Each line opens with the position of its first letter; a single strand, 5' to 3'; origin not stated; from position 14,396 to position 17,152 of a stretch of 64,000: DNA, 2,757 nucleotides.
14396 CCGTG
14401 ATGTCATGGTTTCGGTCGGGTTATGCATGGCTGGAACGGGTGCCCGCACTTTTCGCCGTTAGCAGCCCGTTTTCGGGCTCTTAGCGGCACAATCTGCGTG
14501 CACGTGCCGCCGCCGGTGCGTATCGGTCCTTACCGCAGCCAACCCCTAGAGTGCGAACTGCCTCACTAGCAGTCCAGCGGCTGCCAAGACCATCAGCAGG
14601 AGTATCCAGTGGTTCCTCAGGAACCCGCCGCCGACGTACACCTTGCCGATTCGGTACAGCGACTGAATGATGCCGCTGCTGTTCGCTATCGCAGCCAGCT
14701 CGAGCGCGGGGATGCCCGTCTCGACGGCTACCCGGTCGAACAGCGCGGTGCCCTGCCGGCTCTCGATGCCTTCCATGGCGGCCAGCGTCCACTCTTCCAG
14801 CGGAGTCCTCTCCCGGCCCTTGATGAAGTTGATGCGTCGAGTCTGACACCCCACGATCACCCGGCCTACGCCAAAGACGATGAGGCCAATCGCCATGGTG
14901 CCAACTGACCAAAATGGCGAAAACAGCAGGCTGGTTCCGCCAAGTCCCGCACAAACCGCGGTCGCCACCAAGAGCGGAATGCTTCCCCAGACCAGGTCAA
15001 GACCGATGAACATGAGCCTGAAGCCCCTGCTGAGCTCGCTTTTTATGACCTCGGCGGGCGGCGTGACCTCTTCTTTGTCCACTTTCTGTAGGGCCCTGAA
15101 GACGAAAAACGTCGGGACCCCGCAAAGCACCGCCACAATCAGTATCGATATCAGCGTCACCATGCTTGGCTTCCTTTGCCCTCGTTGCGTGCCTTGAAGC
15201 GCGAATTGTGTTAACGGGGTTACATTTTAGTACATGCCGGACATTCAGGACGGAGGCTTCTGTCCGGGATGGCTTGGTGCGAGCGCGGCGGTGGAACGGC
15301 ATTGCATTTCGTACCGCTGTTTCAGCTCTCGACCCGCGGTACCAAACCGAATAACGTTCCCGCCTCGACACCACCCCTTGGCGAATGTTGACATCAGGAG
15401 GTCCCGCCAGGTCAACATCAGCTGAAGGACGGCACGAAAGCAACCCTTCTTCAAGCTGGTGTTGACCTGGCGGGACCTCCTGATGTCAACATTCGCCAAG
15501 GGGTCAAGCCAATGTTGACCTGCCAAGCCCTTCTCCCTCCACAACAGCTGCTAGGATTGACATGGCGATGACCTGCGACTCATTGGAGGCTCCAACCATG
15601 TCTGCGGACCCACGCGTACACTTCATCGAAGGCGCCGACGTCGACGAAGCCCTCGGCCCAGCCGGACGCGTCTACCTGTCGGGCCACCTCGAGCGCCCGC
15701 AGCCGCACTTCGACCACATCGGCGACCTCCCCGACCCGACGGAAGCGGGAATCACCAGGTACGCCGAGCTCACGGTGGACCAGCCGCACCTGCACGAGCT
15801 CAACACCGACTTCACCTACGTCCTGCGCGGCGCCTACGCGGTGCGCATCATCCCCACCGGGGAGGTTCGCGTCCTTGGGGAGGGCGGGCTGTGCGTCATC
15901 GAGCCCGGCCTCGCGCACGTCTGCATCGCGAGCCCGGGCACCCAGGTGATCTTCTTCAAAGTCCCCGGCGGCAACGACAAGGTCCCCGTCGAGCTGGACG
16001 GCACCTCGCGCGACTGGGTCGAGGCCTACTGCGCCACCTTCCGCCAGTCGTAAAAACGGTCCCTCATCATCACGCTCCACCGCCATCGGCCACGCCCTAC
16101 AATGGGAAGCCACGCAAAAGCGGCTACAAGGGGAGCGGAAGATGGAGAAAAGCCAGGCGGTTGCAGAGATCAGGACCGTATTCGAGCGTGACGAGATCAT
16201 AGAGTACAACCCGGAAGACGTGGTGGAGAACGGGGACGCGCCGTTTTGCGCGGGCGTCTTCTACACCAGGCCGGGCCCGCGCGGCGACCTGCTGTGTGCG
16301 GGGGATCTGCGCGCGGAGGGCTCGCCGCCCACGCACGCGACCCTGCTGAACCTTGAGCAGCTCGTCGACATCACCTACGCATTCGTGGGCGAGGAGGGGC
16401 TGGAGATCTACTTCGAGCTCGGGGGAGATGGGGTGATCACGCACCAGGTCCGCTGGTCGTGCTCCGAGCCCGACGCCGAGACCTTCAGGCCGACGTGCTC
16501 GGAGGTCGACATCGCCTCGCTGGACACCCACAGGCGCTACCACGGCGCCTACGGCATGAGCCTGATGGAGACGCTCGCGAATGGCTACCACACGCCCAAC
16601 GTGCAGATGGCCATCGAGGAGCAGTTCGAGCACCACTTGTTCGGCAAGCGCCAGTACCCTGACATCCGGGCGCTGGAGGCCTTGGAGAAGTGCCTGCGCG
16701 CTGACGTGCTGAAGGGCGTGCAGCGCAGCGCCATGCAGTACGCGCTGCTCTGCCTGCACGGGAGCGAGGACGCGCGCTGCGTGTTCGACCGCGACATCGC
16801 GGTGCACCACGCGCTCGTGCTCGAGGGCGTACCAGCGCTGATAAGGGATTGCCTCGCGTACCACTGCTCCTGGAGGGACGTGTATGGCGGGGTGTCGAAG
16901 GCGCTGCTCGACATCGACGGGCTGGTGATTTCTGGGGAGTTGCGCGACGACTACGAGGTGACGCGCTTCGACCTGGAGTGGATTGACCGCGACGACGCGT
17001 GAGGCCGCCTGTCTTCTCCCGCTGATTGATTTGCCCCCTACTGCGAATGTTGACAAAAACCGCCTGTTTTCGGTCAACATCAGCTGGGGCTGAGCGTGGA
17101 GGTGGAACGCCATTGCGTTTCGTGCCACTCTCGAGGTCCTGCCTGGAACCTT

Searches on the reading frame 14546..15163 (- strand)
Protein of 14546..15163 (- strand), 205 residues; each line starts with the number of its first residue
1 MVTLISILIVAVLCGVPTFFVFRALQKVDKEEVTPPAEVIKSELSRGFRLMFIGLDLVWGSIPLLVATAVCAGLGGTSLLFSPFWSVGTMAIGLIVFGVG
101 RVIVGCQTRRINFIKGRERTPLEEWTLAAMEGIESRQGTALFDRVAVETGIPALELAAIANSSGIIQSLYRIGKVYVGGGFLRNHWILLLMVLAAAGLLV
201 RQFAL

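Call 3: search_protein_families(library=pfam, proteins=[window:14546-15163:-], max_evalue=1)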
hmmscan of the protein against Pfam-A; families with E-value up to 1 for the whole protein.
window:14546-15163:- (205 aa): 2 families
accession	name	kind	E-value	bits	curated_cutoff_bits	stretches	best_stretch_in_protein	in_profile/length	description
PF13197.11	DUF4013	-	0.0041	17.4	26.9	1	5-99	2-97/168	Protein of unknown function (DUF4013)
PF25587.1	Rv2743c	-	0.047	13.8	27.7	0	65-112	40-84/237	Rv2743c family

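Call 4: search_protein_families(library=ncbifam, proteins=[window:14546-15163:-], max_evalue=1)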
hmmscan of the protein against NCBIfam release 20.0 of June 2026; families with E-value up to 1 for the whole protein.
window:14546-15163:- (205 aa): 1 family
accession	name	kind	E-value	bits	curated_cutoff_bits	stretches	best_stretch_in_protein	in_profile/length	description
NF047839.1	PspM_Rv2743c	equivalog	0.16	11.8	80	0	65-112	21-69/220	phage shock envelope stress response protein PspM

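Call 68: search_protein_families(library=padloc, proteins=[window:14546-15163:-], max_evalue=0.01)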
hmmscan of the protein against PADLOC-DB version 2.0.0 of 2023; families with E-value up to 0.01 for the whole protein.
window:14546-15163:- (205 aa): 0 families

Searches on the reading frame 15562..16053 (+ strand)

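Call 3: search_protein_families(library=pfam, proteins=[window:15562-16053:+], max_evalue=1)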
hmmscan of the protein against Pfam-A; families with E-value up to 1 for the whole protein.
window:15562-16053:+ (163 aa): 4 families
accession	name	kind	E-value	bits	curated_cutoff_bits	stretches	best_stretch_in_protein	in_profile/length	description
PF07883.17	Cupin_2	-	5.7e-05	23.2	27.2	1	72-121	10-56/70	Cupin domain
PF00190.28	Cupin_1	-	0.00039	20.4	22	1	73-135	46-116/151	Cupin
PF12852.13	Cupin_6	-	0.015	15.5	26.7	1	82-135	35-88/183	Cupin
PF05899.18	Cupin_3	-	0.13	12.4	23.5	1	83-118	27-61/74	EutQ-like cupin domain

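Call 4: search_protein_families(library=ncbifam, proteins=[window:15562-16053:+], max_evalue=1)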
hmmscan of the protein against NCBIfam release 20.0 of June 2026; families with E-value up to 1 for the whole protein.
window:15562-16053:+ (163 aa): 0 families

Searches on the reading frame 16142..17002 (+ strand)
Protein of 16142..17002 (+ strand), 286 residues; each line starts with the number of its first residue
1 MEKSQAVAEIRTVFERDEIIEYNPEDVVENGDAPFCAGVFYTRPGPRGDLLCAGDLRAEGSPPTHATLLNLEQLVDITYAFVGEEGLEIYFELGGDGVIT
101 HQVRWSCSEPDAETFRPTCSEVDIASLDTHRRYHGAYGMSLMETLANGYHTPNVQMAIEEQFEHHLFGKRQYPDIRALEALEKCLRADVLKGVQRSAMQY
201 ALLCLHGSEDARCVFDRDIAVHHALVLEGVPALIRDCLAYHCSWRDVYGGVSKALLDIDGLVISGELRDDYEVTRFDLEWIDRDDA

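Call 3: search_protein_families(library=pfam, proteins=[window:16142-17002:+], max_evalue=1)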
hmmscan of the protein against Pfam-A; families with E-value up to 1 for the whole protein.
window:16142-17002:+ (286 aa): 1 family
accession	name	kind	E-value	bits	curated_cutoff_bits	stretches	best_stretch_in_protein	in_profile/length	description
PF00326.27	Peptidase_S9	-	0.023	14.6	22.6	1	152-234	97-179/213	Prolyl oligopeptidase family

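Call 4: search_protein_families(library=ncbifam, proteins=[window:16142-17002:+], max_evalue=1)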
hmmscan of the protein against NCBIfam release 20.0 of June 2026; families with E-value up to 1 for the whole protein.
window:16142-17002:+ (286 aa): 0 families

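Call 68: search_protein_families(library=padloc, proteins=[window:16142-17002:+], max_evalue=0.01)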
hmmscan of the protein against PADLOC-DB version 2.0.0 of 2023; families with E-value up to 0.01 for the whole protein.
window:16142-17002:+ (286 aa): 0 families
